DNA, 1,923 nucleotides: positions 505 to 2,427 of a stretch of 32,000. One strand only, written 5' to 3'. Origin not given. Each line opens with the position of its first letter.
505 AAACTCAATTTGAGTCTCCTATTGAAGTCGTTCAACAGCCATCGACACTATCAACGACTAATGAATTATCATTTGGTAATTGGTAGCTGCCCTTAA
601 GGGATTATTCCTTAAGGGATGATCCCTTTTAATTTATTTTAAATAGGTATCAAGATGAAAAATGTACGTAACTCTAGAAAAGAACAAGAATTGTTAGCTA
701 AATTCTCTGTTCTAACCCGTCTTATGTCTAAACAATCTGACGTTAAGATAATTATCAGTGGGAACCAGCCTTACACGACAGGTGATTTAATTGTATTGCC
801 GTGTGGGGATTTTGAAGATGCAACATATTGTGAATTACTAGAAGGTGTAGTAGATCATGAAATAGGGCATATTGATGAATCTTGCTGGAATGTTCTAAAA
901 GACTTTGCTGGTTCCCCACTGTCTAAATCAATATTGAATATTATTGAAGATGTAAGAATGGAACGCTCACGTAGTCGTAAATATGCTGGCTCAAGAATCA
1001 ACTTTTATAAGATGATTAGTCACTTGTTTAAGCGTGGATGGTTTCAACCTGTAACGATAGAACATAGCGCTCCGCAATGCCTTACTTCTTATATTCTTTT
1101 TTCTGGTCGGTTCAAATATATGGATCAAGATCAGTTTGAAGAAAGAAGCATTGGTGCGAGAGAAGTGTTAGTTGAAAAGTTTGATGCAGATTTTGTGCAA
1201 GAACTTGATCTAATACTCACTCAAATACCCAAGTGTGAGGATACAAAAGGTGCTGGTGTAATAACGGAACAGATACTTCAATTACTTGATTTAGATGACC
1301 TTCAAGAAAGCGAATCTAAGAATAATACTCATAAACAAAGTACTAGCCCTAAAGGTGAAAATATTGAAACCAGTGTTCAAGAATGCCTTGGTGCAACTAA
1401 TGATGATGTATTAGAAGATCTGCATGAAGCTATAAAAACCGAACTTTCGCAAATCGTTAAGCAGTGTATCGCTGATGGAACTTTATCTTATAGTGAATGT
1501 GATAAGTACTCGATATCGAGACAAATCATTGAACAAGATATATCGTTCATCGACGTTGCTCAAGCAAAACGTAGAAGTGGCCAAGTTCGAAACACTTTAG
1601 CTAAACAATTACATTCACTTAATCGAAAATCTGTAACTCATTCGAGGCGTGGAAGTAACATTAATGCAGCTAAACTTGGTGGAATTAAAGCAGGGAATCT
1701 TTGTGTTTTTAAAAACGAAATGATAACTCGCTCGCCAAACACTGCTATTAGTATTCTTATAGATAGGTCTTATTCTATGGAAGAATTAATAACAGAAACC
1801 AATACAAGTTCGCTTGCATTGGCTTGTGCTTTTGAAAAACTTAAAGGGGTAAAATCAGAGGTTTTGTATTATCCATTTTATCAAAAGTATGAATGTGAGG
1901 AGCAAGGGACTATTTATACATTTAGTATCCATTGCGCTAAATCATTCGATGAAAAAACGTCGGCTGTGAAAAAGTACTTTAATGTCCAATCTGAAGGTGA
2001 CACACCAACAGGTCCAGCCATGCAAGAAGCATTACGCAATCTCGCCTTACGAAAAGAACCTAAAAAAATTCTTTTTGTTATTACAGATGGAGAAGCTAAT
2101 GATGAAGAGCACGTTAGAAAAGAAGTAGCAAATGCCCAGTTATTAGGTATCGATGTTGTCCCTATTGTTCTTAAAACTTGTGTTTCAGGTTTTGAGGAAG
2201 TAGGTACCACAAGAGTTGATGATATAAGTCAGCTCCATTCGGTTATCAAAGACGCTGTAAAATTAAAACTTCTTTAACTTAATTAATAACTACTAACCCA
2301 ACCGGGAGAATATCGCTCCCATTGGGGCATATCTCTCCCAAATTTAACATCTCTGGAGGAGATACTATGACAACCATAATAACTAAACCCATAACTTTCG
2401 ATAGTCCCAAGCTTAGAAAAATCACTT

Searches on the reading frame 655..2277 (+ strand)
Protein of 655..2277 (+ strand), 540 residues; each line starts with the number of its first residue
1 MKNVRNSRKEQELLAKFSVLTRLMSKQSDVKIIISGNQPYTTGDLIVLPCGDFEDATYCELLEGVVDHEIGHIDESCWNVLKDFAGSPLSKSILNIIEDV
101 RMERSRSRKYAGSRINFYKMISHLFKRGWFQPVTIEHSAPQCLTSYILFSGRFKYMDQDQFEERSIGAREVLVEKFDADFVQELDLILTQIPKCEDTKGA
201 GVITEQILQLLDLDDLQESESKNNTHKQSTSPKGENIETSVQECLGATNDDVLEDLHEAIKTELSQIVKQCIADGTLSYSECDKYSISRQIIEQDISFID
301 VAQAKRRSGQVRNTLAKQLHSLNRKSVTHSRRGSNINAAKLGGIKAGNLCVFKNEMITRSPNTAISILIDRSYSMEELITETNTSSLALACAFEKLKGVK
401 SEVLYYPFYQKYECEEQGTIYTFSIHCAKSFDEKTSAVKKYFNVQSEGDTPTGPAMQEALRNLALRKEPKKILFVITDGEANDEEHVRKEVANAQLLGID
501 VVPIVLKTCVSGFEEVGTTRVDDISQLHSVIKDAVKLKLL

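Call 6: search_protein_families(library=pfam, proteins=[window:655-2277:+], max_evalue=0.01)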
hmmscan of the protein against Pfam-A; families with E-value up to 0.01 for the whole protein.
window:655-2277:+ (540 aa): 3 families
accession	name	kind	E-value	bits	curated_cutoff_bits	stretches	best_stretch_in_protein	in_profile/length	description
PF00092.34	VWA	-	4.2e-07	30.8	23.8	1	428-504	58-137/174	von Willebrand factor type A domain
PF06213.17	CobT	-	0.00033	20.7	26.1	1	21-236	15-226/276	Cobalamin biosynthesis protein CobT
PF11775.14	CobT_C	-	0.0025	17.9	21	0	451-485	117-151/220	Cobalamin biosynthesis protein CobT VWA domain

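Call 8: search_dna_similar(query=window:655-2277:+, collection=plasmids, mode=protein, max_rows=15)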
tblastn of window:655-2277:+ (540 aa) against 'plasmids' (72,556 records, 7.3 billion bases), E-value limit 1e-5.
Records with a match: 2740; places in all: 2760; records where one place covers at least 80% of the query: 96.
Best place of each record, by identity: <60% 2740.
By first word of the organism name: Klebsiella 867; Escherichia 532; Salmonella 427; Enterobacter 317; Citrobacter 128; Providencia 74; Vibrio 72; Pseudomonas 49; Proteus 43; Aeromonas 31; and 52 more.
By predicted mobility (MOB-suite, as given by PLSDB): conjugative 2432; non-mobilizable 248; mobilizable 60.
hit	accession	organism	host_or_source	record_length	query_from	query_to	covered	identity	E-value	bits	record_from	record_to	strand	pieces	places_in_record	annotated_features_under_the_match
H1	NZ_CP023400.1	Pseudoalteromonas spongiae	surface seawater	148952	3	540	97%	34.6%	6e-44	300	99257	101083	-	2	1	VWA domain-containing protein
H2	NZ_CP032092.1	Pseudoalteromonas donghaensis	cell culture,seawater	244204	12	540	96%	34.8%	3e-45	301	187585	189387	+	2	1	VWA domain-containing protein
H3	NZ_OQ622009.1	Vibrio parahaemolyticus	-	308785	8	480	82%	35.5%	7e-36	255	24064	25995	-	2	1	VWA domain-containing protein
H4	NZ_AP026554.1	Vibrio vulnificus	shrimp,shrimp food,homogenised shrimp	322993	8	480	82%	35.5%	7e-36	255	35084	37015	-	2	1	VWA domain-containing protein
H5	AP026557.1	Vibrio alginolyticus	shrimp,shrimp food,homogenised shrimp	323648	8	480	82%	35.5%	7e-36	255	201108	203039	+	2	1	hypothetical protein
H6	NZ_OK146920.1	Vibrio alginolyticus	-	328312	8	480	82%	35.5%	7e-36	255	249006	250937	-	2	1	VWA domain-containing protein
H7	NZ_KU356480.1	Vibrio parahaemolyticus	shrimp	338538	8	480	84%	34.2%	3e-36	259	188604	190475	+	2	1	VWA domain-containing protein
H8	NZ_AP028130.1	Vibrio fluvialis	Homo sapiens,Stool sample from a ...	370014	8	480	84%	34.2%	4e-36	259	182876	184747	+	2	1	VWA domain-containing protein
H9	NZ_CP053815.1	Vibrio cholerae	bacterial culture,Water sample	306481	8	480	84%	34.2%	4e-36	259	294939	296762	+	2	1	VWA domain-containing protein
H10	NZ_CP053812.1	Vibrio cholerae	bacterial culture,Water sample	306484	8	480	84%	34.2%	4e-36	259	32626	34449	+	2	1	VWA domain-containing protein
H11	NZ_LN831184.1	Vibrio cholerae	New Delhi seepage water sample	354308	8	480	84%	34.0%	3e-36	259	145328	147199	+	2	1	VWA domain-containing protein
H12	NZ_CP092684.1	Vibrio campbellii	Hippocampus kuda,Pure isolate,aquarium ...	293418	7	536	86%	33.3%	2e-36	260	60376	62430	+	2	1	VWA domain-containing protein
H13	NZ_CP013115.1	Shewanella xiamenensis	environnemental,Hospital effluents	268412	7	515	86%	30.7%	1e-31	226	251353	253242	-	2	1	VWA domain-containing protein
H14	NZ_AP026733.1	Shewanella xiamenensis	-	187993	7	515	86%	30.7%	1e-31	226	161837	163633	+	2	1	VWA domain-containing protein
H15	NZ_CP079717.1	Shewanella xiamenensis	hospital wastewater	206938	7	515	86%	30.7%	1e-31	226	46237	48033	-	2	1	VWA domain-containing protein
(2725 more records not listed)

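Call 10: get_annotated_region(hit=H2, flank=6000)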
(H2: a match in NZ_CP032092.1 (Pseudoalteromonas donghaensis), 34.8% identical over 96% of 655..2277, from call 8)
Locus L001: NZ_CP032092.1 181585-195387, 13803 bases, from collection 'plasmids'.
description: Pseudoalteromonas donghaensis strain HJ51 plasmid unnamed2, complete sequence
organism: Pseudoalteromonas donghaensis (NCBI taxid 621376)
taxonomy: Bacteria; Pseudomonadota; Gammaproteobacteria; Alteromonadales; Pseudoalteromonadaceae; Pseudoalteromonas; Pseudoalteromonas donghaensis
host: -; source: cell culture,seawater; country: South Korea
typing (MOB-suite, as given by PLSDB): mobilizable; relaxase MOBH
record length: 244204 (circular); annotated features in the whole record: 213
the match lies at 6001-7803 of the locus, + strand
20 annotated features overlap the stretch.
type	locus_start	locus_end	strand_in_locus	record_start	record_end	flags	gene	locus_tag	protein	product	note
CDS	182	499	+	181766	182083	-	-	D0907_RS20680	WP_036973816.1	hypothetical protein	-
CDS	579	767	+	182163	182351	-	-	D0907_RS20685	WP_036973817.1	hypothetical protein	-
CDS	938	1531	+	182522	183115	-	-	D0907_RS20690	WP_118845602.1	single-stranded DNA-binding protein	-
CDS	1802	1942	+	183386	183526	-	-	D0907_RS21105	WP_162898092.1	hypothetical protein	-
CDS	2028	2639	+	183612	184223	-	-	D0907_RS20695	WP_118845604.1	hypothetical protein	-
CDS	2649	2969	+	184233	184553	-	-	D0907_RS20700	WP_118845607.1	hypothetical protein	-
CDS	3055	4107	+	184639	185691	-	-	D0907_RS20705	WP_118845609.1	AAA family ATPase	-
CDS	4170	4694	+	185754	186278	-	-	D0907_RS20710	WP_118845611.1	hypothetical protein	-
CDS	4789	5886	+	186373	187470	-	-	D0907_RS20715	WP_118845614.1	DUF3150 domain-containing protein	-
CDS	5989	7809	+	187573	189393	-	-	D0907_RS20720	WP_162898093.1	VWA domain-containing protein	-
CDS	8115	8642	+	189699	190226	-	radC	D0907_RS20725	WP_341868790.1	DNA repair protein RadC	GO:0006281 - DNA repair [Evidence IEA]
CDS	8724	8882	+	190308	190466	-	-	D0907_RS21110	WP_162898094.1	hypothetical protein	-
CDS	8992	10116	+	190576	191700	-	-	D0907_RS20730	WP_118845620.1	toprim domain-containing protein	-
CDS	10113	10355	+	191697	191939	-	yfaE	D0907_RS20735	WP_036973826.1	class I ribonucleotide reductase maintenance protein YfaE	-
CDS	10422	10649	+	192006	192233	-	-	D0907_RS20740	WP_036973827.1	hypothetical protein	-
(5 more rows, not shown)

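Call 11: get_annotated_region(hit=H1, flank=6000)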
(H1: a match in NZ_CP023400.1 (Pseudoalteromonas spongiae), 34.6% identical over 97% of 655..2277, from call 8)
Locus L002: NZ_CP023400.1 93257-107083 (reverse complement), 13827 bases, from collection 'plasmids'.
description: Pseudoalteromonas spongiae strain SAO4-4 plasmid pl, complete sequence
organism: Pseudoalteromonas spongiae (NCBI taxid 298657)
taxonomy: Bacteria; Pseudomonadota; Gammaproteobacteria; Alteromonadales; Pseudoalteromonadaceae; Pseudoalteromonas; Pseudoalteromonas spongiae
host: -; source: surface seawater; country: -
typing (MOB-suite, as given by PLSDB): non-mobilizable
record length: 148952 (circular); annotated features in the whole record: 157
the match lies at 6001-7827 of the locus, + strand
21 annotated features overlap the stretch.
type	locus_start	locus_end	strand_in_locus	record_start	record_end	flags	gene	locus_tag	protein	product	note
CDS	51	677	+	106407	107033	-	-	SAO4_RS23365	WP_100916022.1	single-stranded DNA-binding protein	-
CDS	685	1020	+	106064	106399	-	-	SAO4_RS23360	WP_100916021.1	hypothetical protein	-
CDS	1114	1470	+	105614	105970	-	-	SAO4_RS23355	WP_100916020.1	hypothetical protein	-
CDS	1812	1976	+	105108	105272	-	-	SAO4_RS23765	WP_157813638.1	hypothetical protein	-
CDS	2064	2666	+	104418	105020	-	-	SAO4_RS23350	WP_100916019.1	hypothetical protein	-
CDS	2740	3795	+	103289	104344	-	-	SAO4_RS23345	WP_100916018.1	AAA family ATPase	-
CDS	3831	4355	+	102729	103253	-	-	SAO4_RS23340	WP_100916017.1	hypothetical protein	-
CDS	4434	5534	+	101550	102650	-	-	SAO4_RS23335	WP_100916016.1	DUF3150 domain-containing protein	-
CDS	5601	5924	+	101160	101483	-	-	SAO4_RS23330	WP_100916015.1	hypothetical protein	-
CDS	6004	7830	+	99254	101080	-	-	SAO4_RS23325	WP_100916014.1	VWA domain-containing protein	-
CDS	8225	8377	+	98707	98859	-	-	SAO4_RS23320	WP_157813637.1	hypothetical protein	-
CDS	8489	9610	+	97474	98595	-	-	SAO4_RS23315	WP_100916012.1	toprim domain-containing protein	-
CDS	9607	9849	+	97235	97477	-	yfaE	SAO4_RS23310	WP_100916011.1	class I ribonucleotide reductase maintenance protein YfaE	-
CDS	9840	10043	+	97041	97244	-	-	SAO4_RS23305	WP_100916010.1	hypothetical protein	-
CDS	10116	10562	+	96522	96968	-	-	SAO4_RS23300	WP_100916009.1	hypothetical protein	-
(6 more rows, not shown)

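Call 21: find_related_loci(query=A2, collection=genome_contigs, flank=10000)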
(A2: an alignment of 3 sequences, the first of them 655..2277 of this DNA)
Query A2 (540 aa) in genome_contigs; peptide patterns used: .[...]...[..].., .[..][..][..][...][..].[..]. (x = any residue, [..] = any of these).
370 stretches matched a pattern; 6 encode a relative of the query (tblastn E <= 1e-3); 6 distinct loci.
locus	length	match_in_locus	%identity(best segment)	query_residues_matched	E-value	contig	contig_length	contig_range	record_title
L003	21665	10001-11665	33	10-540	6e-90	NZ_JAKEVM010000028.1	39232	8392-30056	Pseudoalteromonas shioyasakiensis strain M14-00201 scaffold28.1, whole genome shotgun sequence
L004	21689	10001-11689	31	3-540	2e-65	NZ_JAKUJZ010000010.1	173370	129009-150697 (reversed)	Rheinheimera hassiensis strain LMG 27268 NODE_10_length_173370_cov_147.547114, whole genome shotgun sequence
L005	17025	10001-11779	35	12-540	8e-50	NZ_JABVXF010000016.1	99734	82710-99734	Pseudoalteromonas sp. 0303 strain 303 NODE_16_length_99734_cov_46.1101, whole genome shotgun sequence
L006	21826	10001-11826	32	4-540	3e-24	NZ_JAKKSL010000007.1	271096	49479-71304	Colwellia maritima strain MSW7 7, whole genome shotgun sequence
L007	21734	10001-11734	34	16-540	7e-24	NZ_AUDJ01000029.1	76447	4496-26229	Ferrimonas kyonanensis DSM 18153 H598DRAFT_scaffold00018.18_C, whole genome shotgun sequence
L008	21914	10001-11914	30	3-540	4e-17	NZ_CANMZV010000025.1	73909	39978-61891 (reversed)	Uncultured Photobacterium sp. isolate N510-Z.fasta NODE_25, whole genome shotgun sequence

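Call 28: get_annotated_region(hit=H9, flank=10000)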
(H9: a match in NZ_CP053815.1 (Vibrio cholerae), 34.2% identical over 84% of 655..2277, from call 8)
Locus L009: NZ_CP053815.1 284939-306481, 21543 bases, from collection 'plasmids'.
description: Vibrio cholerae strain W7G plasmid pW7G, complete sequence
organism: Vibrio cholerae (NCBI taxid 666)
taxonomy: Bacteria; Pseudomonadota; Gammaproteobacteria; Vibrionales; Vibrionaceae; Vibrio; Vibrio cholerae
host: -; source: bacterial culture,Water sample; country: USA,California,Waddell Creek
typing (MOB-suite, as given by PLSDB): mobilizable; replicon IncC; relaxase MOBH
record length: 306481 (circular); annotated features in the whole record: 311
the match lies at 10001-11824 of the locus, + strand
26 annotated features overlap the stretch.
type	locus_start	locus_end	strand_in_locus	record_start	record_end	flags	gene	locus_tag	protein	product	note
CDS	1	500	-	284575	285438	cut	-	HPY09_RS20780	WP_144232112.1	hypothetical protein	-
CDS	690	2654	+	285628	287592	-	-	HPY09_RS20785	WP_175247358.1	ATP-dependent helicase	-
CDS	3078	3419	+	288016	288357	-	-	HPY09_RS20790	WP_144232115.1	DUF3820 family protein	-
CDS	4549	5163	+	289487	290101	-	-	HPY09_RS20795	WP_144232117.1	hypothetical protein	-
CDS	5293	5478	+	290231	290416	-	-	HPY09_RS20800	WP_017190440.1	hypothetical protein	-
CDS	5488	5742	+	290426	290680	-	-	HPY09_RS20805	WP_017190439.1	hypothetical protein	-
CDS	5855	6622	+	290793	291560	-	-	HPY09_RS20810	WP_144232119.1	hypothetical protein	-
CDS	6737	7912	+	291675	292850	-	-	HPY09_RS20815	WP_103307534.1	AAA family ATPase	-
CDS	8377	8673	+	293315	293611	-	-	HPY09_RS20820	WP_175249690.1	hypothetical protein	-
CDS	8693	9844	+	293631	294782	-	-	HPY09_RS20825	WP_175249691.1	DUF3150 domain-containing protein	-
CDS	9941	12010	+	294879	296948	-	-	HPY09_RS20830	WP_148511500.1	VWA domain-containing protein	-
CDS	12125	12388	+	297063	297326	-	-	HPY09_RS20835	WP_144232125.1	hypothetical protein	-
CDS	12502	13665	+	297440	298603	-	-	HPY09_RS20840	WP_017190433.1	toprim domain-containing protein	-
CDS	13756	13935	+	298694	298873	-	-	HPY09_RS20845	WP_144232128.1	hypothetical protein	-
CDS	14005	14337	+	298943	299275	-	-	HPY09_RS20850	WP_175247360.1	hypothetical protein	-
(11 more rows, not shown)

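Call 29: get_annotated_region(hit=H13, flank=10000)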
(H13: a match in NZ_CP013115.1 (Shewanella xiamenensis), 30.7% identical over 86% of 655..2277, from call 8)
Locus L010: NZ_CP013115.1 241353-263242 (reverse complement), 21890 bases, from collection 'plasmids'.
description: Shewanella xiamenensis strain T17 plasmid pSx1, complete sequence
organism: Shewanella xiamenensis (NCBI taxid 332186)
taxonomy: Bacteria; Pseudomonadota; Gammaproteobacteria; Alteromonadales; Shewanellaceae; Shewanella; Shewanella xiamenensis
host: -; source: environnemental,Hospital effluents; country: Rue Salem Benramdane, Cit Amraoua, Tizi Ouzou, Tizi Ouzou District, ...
typing (MOB-suite, as given by PLSDB): conjugative; replicon IncP; relaxase MOBP; mating-pair formation MPF_T
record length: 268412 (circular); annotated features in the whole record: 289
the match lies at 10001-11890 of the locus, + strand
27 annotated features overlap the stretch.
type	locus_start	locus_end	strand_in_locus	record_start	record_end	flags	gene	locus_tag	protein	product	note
CDS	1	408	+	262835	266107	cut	traN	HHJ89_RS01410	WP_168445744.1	conjugal transfer protein TraN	-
CDS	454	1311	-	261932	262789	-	-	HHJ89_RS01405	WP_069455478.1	hypothetical protein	-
CDS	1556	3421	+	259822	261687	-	-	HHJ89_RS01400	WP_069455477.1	ATP-dependent helicase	-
CDS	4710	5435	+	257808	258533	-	-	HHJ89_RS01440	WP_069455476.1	hypothetical protein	-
CDS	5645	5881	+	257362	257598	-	-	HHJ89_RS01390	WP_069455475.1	hypothetical protein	-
CDS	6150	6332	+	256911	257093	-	-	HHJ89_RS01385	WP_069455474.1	hypothetical protein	-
CDS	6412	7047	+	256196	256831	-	-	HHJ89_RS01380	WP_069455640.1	hypothetical protein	-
CDS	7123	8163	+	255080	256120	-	-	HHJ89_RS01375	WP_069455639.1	AAA family ATPase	-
CDS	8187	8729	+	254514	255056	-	-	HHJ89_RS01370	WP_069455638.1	hypothetical protein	-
CDS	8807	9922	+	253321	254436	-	-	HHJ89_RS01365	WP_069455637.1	DUF3150 domain-containing protein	-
CDS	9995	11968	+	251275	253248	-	-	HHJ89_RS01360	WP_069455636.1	VWA domain-containing protein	-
CDS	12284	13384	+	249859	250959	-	-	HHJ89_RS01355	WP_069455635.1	toprim domain-containing protein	-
CDS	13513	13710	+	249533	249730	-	-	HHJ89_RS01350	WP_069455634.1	hypothetical protein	-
CDS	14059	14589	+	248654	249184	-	-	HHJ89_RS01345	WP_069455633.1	hypothetical protein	-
CDS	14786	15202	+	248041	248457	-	-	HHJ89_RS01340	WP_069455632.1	hypothetical protein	-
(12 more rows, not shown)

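Call 33: search_dna_similar(query=window:655-2277:+, collection=plasmids, mode=protein, max_rows=40, rows=spread)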
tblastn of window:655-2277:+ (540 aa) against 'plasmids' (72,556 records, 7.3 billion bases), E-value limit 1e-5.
Records with a match: 2740; places in all: 2760; records where one place covers at least 80% of the query: 96.
Best place of each record, by identity: <60% 2740.
By first word of the organism name: Klebsiella 867; Escherichia 532; Salmonella 427; Enterobacter 317; Citrobacter 128; Providencia 74; Vibrio 72; Pseudomonas 49; Proteus 43; Aeromonas 31; and 52 more.
By predicted mobility (MOB-suite, as given by PLSDB): conjugative 2432; non-mobilizable 248; mobilizable 60.
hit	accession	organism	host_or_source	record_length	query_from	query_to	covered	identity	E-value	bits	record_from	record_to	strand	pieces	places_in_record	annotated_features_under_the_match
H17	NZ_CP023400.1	Pseudoalteromonas spongiae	surface seawater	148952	3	540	97%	34.6%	6e-44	300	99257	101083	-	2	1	VWA domain-containing protein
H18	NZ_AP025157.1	Vibrio penaeicida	Penaeus japonicus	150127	5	538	99%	21.8%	2e-23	112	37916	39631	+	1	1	VWA domain-containing protein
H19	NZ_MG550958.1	Escherichia coli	Rectal swab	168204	241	538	55%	27.9%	8e-12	76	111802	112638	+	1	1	VWA domain-containing protein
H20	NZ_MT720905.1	Escherichia coli K-12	-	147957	241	538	55%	27.9%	2e-11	75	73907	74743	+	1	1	VWA domain-containing protein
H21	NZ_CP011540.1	Klebsiella aerogenes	Homo sapiens,bronchial aspiration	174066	241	538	55%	27.9%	2e-11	75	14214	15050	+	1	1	VWA domain-containing protein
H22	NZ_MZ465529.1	Escherichia coli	-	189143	241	538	55%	27.9%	2e-11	75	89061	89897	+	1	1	VWA domain-containing protein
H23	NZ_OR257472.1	Escherichia coli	-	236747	241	538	55%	27.9%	2e-11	75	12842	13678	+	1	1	VWA domain-containing protein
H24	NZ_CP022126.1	Klebsiella pneumoniae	Homo sapiens,wound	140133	241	538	55%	27.9%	2e-11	75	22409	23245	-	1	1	VWA domain-containing protein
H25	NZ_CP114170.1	Klebsiella variicola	Homo sapiens,urine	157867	241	538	55%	27.9%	2e-11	75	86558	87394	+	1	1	VWA domain-containing protein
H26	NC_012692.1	Escherichia coli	-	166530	241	538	55%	27.9%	2e-11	75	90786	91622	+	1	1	VWA domain-containing protein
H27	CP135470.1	Citrobacter freundii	Homo sapiens,bacterial culture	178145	241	538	55%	27.9%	2e-11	75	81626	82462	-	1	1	VWA domain-containing protein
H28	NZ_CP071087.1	Klebsiella pneumoniae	Homo sapiens,outer malleolus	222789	241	538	55%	27.9%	2e-11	75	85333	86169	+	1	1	VWA domain-containing protein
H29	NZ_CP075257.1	Klebsiella pneumoniae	pork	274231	254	536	52%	28.5%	1e-11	76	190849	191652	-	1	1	VWA domain-containing protein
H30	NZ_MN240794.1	Klebsiella pneumoniae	-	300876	255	536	52%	28.6%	7e-12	76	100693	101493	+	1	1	VWA domain-containing protein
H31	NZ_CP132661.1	Klebsiella pneumoniae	Homo sapiens,wound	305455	255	536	52%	28.6%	9e-12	76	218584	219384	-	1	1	VWA domain-containing protein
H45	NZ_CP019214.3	Escherichia coli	Culture,Sewage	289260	245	527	52%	27.8%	3e-6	58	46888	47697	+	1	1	VWA domain-containing protein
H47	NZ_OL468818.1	Pseudomonas aeruginosa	-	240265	248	527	52%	27.4%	3e-6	58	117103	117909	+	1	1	VWA domain-containing protein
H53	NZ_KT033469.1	Aeromonas salmonicida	-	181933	241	501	48%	27.1%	7e-12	76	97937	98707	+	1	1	VWA domain-containing protein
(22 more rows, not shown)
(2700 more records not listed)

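Call 34: get_annotated_region(hit=H26, flank=12000)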
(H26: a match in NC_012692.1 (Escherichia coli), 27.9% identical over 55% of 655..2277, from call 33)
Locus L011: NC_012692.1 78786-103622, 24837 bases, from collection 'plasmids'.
description: Escherichia coli plasmid pAR060302, complete sequence
organism: Escherichia coli (NCBI taxid 562)
taxonomy: Bacteria; Pseudomonadota; Gammaproteobacteria; Enterobacterales; Enterobacteriaceae; Escherichia; Escherichia coli
host: -; source: -; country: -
typing (MOB-suite, as given by PLSDB): conjugative; replicon IncC; relaxase MOBH,MOBH; mating-pair formation MPF_F
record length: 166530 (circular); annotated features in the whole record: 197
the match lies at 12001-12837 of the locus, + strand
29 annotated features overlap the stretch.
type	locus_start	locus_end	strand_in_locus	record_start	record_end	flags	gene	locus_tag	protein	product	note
CDS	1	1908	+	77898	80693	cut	traN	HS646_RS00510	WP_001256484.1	conjugal transfer mating pair stabilization protein TraN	-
CDS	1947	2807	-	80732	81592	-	-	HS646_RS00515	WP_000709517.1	hypothetical protein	-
CDS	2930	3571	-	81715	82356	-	-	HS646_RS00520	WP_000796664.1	hypothetical protein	-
CDS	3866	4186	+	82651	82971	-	-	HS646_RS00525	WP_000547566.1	hypothetical protein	-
CDS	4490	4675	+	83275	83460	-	-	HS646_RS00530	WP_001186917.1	hypothetical protein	-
CDS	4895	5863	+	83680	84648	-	-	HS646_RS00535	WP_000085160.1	AAA family ATPase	-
CDS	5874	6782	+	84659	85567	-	-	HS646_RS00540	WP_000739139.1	hypothetical protein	-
CDS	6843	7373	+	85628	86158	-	ssb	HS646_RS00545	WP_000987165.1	single-stranded DNA-binding protein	GO:0006310 - DNA recombination [Evidence IEA]; GO:0006281 - DNA repair [Evidence IEA]; GO:0006260 - DNA replication ...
CDS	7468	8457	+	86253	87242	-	bet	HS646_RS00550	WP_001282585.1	phage recombination protein Bet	GO:0006310 - DNA recombination [Evidence IEA]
CDS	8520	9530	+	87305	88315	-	-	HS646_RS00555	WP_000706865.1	lambda-exonuclease family protein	-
CDS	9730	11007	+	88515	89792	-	-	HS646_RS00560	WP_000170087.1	DUF3150 domain-containing protein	-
CDS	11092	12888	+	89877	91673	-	-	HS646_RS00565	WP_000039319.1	VWA domain-containing protein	-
CDS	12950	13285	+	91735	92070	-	-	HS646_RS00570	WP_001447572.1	hypothetical protein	-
CDS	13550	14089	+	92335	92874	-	-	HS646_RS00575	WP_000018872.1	hypothetical protein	-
CDS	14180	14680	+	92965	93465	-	-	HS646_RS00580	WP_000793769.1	hypothetical protein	-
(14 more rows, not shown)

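Call 35: get_annotated_region(hit=H45, flank=10000)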
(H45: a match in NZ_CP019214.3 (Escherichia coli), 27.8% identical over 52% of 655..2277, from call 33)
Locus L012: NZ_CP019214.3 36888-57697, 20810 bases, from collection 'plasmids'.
description: Escherichia coli strain WCHEC050613 plasmid pMCR_WCHEC050613, complete sequence
organism: Escherichia coli (NCBI taxid 562)
taxonomy: Bacteria; Pseudomonadota; Gammaproteobacteria; Enterobacterales; Enterobacteriaceae; Escherichia; Escherichia coli
host: -; source: Culture,Sewage; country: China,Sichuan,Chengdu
typing (MOB-suite, as given by PLSDB): conjugative; replicon IncHI2A,IncN,rep_cluster_1088; relaxase MOBH; mating-pair formation MPF_F
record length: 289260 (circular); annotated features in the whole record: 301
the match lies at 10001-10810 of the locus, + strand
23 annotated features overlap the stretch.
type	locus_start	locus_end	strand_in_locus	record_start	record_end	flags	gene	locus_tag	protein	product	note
CDS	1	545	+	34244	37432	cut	trhN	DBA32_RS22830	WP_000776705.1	IncHI-type conjugal transfer protein TrhN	-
CDS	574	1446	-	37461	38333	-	-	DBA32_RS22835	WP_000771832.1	hypothetical protein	-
CDS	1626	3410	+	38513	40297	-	trhI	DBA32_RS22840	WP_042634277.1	IncHI-type conjugal transfer helicase TrhI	-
CDS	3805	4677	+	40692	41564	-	-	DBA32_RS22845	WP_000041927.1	hypothetical protein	-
CDS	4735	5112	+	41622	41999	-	-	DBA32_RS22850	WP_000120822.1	hypothetical protein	-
CDS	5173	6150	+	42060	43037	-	-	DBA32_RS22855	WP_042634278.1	hypothetical protein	-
CDS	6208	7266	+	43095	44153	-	-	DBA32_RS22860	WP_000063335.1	AAA family ATPase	-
CDS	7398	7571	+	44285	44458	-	-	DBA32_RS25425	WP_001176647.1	hypothetical protein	-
CDS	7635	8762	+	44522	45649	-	-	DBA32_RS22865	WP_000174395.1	DUF3150 domain-containing protein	-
CDS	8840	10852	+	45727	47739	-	-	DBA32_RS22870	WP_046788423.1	VWA domain-containing protein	-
CDS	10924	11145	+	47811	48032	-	-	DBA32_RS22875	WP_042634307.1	hypothetical protein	-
CDS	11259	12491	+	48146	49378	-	-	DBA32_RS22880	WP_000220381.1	toprim domain-containing protein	-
CDS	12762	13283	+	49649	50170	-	-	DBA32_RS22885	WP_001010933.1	hypothetical protein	-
CDS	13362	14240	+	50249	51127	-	-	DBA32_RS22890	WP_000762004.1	hypothetical protein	-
CDS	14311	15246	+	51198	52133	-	-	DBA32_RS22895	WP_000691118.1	hypothetical protein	-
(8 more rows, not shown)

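Call 81: find_encoding_contigs(protein=window:655-2277:+, flank=10000, max_places=4)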
Protein window:655-2277:+ (540 aa): 1 contig read that carries it; 1 place shown.
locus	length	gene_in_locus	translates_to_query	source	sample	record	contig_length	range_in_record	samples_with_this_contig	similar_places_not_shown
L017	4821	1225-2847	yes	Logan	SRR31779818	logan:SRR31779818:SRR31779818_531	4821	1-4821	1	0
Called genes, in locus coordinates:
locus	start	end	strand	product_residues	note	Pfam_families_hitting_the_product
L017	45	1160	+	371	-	PF11348:DUF3150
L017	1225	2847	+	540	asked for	PF00092:VWA (weak)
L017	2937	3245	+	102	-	-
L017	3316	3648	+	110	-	-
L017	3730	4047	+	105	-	-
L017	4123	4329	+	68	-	-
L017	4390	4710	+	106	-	-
